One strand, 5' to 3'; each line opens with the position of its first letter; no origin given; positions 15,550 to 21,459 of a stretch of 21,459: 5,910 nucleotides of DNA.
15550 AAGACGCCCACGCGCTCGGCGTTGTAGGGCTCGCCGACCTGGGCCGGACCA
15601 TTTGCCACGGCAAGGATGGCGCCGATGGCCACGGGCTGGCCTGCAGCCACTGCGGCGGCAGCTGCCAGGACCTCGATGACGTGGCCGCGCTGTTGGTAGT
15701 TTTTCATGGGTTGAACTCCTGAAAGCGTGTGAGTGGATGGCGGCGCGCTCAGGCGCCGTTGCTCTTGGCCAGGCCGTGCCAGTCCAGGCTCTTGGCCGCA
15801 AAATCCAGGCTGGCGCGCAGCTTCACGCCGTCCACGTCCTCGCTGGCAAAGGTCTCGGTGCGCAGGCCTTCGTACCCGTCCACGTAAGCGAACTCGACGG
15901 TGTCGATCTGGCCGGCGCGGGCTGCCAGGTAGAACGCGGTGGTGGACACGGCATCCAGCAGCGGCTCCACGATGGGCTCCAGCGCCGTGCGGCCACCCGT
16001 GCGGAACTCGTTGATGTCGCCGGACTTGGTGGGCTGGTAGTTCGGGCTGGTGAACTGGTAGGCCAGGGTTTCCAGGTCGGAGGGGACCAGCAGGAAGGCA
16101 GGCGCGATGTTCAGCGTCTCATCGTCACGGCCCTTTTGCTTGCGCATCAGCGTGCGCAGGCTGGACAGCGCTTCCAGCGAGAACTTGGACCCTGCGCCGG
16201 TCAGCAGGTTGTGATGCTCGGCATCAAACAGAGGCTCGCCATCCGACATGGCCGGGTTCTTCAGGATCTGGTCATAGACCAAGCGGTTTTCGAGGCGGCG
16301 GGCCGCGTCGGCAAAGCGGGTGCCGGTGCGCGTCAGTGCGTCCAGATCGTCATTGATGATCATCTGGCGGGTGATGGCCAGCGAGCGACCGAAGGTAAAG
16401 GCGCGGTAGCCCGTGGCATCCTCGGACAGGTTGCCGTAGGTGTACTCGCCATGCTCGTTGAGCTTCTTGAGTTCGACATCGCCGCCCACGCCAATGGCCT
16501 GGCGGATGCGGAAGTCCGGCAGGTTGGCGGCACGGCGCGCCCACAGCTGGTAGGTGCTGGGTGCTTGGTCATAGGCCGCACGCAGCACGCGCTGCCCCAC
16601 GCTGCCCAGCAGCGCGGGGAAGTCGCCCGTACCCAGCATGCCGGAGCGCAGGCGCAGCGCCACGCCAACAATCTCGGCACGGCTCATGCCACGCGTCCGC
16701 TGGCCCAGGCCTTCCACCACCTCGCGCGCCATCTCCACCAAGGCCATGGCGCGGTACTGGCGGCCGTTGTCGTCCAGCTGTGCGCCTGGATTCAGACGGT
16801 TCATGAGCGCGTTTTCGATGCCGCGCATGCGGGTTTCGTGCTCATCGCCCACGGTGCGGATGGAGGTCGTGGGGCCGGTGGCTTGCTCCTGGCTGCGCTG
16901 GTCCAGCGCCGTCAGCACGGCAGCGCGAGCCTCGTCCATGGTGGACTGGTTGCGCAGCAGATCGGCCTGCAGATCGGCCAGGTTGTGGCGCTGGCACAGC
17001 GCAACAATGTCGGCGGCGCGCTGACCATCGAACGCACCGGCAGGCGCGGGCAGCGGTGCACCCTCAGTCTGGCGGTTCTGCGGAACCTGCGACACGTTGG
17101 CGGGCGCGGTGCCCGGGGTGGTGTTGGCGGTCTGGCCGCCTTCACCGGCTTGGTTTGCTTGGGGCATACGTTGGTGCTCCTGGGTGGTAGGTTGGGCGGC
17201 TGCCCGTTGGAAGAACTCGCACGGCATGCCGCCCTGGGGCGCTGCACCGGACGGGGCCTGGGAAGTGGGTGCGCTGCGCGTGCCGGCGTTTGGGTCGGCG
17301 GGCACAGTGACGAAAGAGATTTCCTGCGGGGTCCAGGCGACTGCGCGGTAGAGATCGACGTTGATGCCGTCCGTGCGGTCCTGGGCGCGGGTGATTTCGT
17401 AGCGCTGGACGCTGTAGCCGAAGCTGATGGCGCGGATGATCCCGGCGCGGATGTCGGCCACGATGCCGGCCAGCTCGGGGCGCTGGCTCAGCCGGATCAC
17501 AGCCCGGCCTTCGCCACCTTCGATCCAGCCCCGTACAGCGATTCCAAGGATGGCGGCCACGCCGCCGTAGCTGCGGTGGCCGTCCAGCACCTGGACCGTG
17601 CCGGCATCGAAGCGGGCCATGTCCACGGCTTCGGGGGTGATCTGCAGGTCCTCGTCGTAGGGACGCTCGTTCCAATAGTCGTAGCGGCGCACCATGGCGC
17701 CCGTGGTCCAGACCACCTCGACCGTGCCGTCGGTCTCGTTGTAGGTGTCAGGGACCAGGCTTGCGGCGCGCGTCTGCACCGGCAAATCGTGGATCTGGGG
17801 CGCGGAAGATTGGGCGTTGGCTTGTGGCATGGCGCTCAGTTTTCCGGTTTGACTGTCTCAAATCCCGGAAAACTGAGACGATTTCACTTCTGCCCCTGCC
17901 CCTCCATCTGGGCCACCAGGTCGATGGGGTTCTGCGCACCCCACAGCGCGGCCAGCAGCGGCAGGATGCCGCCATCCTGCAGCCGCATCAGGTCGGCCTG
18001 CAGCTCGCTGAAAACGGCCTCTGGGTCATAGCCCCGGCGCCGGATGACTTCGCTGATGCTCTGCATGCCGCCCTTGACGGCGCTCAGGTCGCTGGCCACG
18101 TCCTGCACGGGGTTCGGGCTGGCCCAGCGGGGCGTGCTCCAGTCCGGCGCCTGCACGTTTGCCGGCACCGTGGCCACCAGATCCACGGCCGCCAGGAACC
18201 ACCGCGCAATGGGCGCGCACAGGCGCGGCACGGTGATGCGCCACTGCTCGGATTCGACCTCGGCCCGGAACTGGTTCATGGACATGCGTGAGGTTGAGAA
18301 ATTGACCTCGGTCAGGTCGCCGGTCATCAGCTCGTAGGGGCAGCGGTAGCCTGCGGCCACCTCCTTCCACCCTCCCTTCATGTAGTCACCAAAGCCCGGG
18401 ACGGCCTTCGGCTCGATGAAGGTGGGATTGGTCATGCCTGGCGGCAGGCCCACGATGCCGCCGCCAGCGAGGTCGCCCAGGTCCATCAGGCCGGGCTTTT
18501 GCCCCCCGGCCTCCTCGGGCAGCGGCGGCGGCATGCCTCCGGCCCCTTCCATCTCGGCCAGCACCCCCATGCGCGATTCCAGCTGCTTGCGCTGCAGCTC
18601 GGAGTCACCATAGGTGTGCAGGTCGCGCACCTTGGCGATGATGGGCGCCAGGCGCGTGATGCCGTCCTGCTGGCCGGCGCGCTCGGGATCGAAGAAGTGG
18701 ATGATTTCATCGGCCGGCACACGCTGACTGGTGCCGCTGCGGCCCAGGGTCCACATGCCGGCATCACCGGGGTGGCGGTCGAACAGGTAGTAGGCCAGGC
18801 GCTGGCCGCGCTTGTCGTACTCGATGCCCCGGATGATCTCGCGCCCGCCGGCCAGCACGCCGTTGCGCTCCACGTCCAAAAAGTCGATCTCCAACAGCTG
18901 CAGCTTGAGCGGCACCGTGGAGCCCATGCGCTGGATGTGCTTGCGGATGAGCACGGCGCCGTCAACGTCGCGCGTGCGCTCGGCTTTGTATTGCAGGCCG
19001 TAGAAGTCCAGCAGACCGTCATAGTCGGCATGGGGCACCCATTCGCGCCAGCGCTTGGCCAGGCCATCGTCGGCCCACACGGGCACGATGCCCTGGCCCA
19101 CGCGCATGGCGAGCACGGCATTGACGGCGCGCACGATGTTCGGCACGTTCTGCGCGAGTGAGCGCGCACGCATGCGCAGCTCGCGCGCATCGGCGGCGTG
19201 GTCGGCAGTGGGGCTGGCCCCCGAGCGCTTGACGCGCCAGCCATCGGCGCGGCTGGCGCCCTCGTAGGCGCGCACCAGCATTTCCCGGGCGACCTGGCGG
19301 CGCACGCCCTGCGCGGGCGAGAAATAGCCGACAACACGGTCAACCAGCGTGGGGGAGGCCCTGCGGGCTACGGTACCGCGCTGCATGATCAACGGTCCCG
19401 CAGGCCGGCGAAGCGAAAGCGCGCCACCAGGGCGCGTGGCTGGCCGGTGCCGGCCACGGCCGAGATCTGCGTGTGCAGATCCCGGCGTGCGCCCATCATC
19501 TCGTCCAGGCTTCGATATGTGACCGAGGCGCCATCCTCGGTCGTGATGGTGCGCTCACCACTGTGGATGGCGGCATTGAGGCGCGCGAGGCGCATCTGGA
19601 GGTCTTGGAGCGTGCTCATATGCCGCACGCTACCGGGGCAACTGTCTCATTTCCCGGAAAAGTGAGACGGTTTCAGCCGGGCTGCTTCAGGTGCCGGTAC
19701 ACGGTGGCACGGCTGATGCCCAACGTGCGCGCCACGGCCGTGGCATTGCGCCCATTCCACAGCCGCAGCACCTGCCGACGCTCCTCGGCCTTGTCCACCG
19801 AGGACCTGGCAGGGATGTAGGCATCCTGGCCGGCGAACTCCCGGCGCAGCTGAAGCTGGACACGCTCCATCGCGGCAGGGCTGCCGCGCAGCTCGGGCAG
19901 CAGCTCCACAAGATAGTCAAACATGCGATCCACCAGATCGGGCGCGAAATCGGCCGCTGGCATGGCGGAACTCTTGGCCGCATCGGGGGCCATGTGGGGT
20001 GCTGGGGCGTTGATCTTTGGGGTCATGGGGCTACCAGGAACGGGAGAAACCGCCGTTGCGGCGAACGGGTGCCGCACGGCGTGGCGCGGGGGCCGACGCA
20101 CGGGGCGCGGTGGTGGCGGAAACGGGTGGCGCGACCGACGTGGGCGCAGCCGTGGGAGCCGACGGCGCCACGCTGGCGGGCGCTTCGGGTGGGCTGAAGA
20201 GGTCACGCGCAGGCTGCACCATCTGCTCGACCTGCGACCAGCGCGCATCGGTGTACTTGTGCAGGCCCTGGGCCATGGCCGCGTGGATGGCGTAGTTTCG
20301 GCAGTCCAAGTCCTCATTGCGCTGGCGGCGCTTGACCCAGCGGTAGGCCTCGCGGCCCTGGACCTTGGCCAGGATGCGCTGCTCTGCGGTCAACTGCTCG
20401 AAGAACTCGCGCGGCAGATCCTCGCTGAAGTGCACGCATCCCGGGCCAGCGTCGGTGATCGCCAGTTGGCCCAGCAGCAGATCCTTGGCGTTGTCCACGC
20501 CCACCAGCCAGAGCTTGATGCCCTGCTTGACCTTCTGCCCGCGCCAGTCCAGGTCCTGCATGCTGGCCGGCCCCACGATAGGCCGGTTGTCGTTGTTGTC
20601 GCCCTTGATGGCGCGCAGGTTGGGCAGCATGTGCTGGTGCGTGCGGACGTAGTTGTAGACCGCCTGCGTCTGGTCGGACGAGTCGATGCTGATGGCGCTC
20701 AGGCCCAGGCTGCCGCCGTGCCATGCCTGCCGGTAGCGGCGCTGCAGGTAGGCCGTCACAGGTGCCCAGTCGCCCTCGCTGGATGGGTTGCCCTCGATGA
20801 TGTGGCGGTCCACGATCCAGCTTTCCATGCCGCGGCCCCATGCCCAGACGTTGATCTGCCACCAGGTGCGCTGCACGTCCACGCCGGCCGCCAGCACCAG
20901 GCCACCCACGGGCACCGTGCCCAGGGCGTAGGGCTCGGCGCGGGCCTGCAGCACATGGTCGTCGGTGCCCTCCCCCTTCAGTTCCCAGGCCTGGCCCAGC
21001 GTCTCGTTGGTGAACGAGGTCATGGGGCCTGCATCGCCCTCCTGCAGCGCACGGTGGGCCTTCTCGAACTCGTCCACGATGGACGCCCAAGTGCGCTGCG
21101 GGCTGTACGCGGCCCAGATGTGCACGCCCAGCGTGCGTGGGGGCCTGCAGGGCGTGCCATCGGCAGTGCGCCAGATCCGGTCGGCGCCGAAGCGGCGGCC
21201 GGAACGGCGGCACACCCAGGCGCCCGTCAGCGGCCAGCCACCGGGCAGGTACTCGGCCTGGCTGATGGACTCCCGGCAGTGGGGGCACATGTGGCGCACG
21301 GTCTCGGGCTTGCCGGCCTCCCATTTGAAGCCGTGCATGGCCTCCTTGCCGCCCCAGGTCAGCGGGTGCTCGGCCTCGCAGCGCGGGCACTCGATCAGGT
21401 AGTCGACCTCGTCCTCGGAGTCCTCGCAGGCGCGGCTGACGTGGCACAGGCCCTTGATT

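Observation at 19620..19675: A 35-nt dyad element occurs twice, each time starting on a TGA stop and exactly 59 nt from stop to next ATG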

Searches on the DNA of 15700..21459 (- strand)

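Call 7: search_dna_similar(query=window:15700-21459:-, collection=phages, mode=near, max_rows=20)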
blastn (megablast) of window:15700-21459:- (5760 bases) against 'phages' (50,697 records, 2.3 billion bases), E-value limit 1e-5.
No match.

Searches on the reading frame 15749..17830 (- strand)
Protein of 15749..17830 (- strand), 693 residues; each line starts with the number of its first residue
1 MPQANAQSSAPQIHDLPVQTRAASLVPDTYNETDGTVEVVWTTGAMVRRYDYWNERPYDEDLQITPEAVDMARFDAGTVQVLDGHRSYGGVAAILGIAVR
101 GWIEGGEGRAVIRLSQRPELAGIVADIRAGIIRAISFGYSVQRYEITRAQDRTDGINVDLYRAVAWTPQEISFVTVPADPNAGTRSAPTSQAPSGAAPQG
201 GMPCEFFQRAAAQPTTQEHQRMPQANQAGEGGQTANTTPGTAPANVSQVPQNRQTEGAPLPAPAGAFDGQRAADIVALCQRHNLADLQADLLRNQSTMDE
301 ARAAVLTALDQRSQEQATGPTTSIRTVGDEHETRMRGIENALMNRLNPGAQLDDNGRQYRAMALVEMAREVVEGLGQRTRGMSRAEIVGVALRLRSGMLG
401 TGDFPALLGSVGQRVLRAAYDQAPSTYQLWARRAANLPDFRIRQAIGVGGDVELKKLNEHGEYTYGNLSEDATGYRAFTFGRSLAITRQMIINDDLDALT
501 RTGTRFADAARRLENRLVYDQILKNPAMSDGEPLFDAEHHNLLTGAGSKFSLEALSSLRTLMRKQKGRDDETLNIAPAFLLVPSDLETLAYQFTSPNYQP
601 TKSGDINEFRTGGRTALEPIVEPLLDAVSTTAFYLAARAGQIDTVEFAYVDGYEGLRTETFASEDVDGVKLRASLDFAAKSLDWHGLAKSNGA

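Call 9: search_protein_families(library=pfam, proteins=[window:15749-17830:-])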
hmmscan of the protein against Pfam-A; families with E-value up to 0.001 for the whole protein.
window:15749-17830:- (693 aa): 3 families
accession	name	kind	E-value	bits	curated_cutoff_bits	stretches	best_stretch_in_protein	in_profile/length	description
PF25209.1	Phage_capsid_4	-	2.1e-50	172.9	27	1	386-690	7-262/262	Phage capsid protein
PF10124.15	Mu-like_gpT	-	1.1e-05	25.4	20.1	0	549-610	219-278/289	Mu-like prophage major head subunit gpT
PF04586.22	Peptidase_S78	-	0.00039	21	21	1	109-185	82-153/165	Caudovirus prohead serine protease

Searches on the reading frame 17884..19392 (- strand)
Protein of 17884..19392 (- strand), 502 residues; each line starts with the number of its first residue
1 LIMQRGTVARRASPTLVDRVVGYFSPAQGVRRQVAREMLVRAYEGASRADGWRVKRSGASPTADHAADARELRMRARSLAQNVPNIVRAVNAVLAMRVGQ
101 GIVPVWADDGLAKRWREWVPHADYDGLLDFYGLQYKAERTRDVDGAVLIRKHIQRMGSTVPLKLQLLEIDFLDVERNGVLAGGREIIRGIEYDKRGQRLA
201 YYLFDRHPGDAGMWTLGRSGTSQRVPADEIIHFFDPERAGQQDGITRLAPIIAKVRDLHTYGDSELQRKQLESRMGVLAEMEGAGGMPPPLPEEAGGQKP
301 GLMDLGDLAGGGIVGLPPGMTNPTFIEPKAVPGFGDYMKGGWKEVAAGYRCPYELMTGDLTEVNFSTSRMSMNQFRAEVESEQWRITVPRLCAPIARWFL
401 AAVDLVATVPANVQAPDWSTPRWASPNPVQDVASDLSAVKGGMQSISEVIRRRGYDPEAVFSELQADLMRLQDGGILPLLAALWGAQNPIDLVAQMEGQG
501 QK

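Call 9: search_protein_families(library=pfam, proteins=[window:17884-19392:-])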
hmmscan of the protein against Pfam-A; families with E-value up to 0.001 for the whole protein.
window:17884-19392:- (502 aa): 1 family
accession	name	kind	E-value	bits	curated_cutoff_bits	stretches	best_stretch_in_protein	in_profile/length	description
PF05136.18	Phage_portal_2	-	1.1e-88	298.2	32.9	1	48-383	4-354/354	Phage portal protein, lambda family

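Call 38: search_dna_similar(query=window:17887-19392:-, collection=phages, mode=protein, max_rows=12, max_evalue=1e-10)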
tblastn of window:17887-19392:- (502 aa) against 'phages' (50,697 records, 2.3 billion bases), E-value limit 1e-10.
Records with a match: 236; places in all: 236; records where one place covers at least 80% of the query: 180.
Best place of each record, by identity: <60% 236.
By first word of the organism name: Pseudomonas 53; Ralstonia 23; Vibrio 23; Rhodobacter 16; Bacteriophage 16; Wolbachia 12; Xanthomonas 10; Aeromonas 9; Faecalibacterium 8; Synechococcus 7; and 32 more.
By host as written in the record: Pseudomonas aeruginosa 28; Ralstonia solanacearum 21; Rhodobacter capsulatus YW1 16; - 15; Xanthomonas campestris pv. campestris GBBC 1419 8; Vibrio parahaemolyticus 6; Faecalibacterium prausnitzii 6; Pseudomonas aeruginosa PA14 5; and 94 more.
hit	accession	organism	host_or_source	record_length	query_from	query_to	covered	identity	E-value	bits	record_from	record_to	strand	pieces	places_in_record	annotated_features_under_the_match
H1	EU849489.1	Stenotrophomonas phage S1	-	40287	13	483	94%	45.0%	4e-113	373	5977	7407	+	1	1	gp7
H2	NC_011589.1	Stenotrophomonas phage S1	Stenotrophomonas maltophilia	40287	13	483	94%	45.0%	4e-113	373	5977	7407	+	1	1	portal protein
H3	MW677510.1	Rhodobacter phage RcDormio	Rhodobacter capsulatus YW1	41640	16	463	89%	36.9%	4e-71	251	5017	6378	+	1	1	8: portal protein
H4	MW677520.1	Rhodobacter phage RcOceanus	Rhodobacter capsulatus YW1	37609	16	463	89%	36.9%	9e-71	251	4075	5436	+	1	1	7: portal protein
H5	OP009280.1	Rhodobacter phage RcMeacham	Rhodobacter capsulatus YW1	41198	16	463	89%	36.9%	9e-71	251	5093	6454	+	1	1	portal protein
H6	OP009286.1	Rhodobacter phage RcSwan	Rhodobacter capsulatus YW1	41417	16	463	89%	36.9%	9e-71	251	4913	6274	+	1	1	portal protein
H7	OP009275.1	Rhodobacter phage RcKvothe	Rhodobacter capsulatus YW1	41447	16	463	89%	36.9%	9e-71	251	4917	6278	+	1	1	portal protein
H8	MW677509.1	Rhodobacter phage RcBaka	Rhodobacter capsulatus YW1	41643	16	463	89%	36.9%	9e-71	251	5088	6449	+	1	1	9: portal protein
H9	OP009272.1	Rhodobacter phage RcKai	Rhodobacter capsulatus YW1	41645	16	463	89%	36.9%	9e-71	251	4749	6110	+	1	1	portal protein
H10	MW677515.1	Rhodobacter phage RcHotPocket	Rhodobacter capsulatus YW1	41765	16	463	89%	36.9%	9e-71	251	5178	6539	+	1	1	9: portal protein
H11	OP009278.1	Rhodobacter phage RcMamaDuck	Rhodobacter capsulatus YW1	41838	16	463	89%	36.9%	9e-71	251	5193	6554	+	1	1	portal protein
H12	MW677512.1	Rhodobacter phage RcFrancesLouise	Rhodobacter capsulatus YW1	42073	16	463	89%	36.9%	9e-71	251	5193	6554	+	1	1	9: portal protein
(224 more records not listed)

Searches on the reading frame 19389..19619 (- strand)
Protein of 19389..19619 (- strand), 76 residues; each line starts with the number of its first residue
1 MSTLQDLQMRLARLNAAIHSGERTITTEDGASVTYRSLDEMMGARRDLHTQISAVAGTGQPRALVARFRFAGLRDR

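Call 9: search_protein_families(library=pfam, proteins=[window:19389-19619:-])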
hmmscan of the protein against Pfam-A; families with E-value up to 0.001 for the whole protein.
window:19389-19619:- (76 aa): 0 families
